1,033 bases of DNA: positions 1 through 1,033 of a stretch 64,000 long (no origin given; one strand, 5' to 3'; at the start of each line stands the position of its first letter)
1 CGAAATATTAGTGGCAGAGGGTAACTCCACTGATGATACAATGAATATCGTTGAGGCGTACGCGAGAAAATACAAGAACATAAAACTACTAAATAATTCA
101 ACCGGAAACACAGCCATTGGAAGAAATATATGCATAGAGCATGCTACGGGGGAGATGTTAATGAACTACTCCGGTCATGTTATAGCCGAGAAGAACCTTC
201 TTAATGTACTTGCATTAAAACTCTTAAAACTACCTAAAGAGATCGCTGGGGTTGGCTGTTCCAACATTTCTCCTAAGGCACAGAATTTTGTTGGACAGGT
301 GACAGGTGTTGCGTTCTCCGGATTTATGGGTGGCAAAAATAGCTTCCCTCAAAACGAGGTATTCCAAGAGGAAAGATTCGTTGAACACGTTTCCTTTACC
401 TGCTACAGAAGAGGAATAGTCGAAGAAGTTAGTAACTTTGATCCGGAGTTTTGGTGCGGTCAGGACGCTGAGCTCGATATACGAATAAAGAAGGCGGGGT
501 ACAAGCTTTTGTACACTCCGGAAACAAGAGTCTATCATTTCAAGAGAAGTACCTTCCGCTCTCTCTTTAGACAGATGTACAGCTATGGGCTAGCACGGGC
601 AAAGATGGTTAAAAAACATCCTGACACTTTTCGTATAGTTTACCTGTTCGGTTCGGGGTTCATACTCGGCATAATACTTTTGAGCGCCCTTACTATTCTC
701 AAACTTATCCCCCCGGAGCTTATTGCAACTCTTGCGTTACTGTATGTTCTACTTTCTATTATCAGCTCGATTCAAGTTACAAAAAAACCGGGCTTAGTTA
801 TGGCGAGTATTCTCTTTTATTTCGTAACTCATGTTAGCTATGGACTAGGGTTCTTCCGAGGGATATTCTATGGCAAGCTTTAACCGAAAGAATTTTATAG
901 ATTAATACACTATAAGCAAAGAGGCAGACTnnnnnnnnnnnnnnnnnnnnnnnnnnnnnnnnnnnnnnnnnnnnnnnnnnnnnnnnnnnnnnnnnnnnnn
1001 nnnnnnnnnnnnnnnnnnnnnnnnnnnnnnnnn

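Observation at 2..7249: Archaeal N-glycosylation island: GT2, WbpB/D/E-like UDP-GlcNAc3NAcA pathway, a sugar-1-P nucleotidyltransferase and AglB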

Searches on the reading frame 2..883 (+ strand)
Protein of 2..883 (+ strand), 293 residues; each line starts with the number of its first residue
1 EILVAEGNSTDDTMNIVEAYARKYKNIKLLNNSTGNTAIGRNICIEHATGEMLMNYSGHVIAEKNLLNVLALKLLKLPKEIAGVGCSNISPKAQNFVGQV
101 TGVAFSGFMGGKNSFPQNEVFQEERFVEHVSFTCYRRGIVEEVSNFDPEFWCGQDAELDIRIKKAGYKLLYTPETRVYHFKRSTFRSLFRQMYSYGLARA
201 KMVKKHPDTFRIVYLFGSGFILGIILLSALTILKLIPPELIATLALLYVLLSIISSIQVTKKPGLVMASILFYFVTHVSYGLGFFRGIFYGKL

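Call 3: search_protein_families(library=pfam, proteins=[window:2-883:+])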
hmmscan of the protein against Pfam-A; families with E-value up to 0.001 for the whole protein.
window:2-883:+ (293 aa): 3 families
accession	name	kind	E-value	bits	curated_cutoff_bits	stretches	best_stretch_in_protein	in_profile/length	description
PF00535.33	Glycos_transf_2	-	1.5e-10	41.7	23.3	1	1-142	29-166/168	Glycosyl transferase family 2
PF13632.12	Glyco_trans_2_3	-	4.6e-09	36.8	27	1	130-251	74-193/198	Glycosyl transferase family group 2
PF13641.12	Glyco_tranf_2_3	-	9.6e-09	36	27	1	3-192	35-224/230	Glycosyltransferase like family 2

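Call 4: search_protein_families(library=ncbifam, proteins=[window:2-883:+])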
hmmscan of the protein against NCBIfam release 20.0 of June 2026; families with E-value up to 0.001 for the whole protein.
window:2-883:+ (293 aa): 6 families
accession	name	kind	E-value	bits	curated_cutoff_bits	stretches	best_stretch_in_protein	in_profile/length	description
TIGR03965.1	mycofact_glyco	equivalog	9.3e-17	61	280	1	2-259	108-355/467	mycofactocin biosynthesis glycosyltransferase MftF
NF041875.1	EPS_EpsD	equivalog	3e-14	53.2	370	1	1-214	32-242/325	exopolysaccharide biosynthesis glycosyltransferase EpsD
TIGR03937.1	PgaC_IcaA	equivalog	1.2e-09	37.7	422.3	1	1-198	76-269/407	poly-beta-1,6-N-acetyl-D-glucosamine synthase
NF038302.1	EPS_HpsE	equivalog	2.8e-07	29.8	300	0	1-53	35-90/307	hormogonium polysaccharide biosynthesis glycosyltransferase HpsE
NF007482.0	PRK10073.1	equivalog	1.5e-06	27.4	423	1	1-53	37-89/334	glycosyltransferase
NF053739.1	GlytfEpsEBac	equivalog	2.5e-05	23.4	450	1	1-68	32-101/265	glycosyltransferase EpsE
